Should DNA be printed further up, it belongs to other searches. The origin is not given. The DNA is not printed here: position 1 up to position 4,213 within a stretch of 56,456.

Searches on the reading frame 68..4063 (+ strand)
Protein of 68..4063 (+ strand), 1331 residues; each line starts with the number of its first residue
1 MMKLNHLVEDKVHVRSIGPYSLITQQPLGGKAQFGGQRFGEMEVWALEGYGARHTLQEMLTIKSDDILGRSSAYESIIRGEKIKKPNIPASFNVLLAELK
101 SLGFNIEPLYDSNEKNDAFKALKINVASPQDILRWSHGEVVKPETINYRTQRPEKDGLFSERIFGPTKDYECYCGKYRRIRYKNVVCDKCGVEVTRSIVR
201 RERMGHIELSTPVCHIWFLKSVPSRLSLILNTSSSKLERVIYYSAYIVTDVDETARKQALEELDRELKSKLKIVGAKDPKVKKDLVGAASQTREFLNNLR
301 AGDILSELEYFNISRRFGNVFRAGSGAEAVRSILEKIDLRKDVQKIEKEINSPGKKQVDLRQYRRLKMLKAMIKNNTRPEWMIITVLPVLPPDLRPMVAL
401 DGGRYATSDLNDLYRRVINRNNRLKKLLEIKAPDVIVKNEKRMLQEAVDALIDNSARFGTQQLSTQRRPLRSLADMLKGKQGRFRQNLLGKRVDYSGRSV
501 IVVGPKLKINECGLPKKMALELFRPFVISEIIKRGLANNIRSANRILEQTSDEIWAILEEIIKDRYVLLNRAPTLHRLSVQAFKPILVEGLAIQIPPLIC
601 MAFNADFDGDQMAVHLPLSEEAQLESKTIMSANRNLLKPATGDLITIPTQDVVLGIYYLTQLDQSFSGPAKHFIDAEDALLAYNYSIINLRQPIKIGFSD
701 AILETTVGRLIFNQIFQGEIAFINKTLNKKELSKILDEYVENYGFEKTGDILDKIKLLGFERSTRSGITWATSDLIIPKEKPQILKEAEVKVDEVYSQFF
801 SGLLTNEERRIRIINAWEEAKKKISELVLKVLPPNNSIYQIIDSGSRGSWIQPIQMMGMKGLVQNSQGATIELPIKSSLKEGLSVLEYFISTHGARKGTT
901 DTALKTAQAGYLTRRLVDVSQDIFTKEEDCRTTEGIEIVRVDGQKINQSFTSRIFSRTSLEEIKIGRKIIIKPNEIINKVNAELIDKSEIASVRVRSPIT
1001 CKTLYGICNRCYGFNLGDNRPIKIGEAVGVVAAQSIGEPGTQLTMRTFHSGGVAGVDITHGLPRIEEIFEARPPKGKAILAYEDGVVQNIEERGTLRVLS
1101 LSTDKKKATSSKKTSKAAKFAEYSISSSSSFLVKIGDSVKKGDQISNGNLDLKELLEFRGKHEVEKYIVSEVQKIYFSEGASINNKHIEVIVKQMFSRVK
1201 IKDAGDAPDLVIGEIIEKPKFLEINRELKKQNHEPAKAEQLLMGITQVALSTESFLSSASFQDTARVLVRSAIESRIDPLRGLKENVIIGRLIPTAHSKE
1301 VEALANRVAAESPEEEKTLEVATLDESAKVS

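Call 67: search_protein_families(library=pfam, proteins=[window:68-4063:+], max_evalue=0.001)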
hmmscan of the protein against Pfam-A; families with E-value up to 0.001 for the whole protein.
window:68-4063:+ (1331 aa): 7 families
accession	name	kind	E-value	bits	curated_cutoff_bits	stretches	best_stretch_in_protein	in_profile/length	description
PF04997.17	RNA_pol_Rpb1_1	-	1.8e-79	267.8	39.7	1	118-488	3-312/312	RNA polymerase Rpb1, domain 1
PF04998.22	RNA_pol_Rpb1_5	-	1.3e-64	218.7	28.5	1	882-1247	1-261/267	RNA polymerase Rpb1, domain 5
PF00623.25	RNA_pol_Rpb1_2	-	6.2e-37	127.8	25.3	1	490-631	1-165/166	RNA polymerase Rpb1, domain 2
PF04560.25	RNA_pol_Rpb2_7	-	5.9e-24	84.7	32.1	1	35-107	1-83/87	RNA polymerase Rpb2, domain 7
PF04983.23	RNA_pol_Rpb1_3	-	7e-22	78.5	28.9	1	635-775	1-162/162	RNA polymerase Rpb1, domain 3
PF00562.33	RNA_pol_Rpb2_6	-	5.9e-11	42.5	23.4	1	1-33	341-373/373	RNA polymerase Rpb2, domain 6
PF05000.22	RNA_pol_Rpb1_4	-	5.7e-09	36.3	24.8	1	813-866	25-78/107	RNA polymerase Rpb1, domain 4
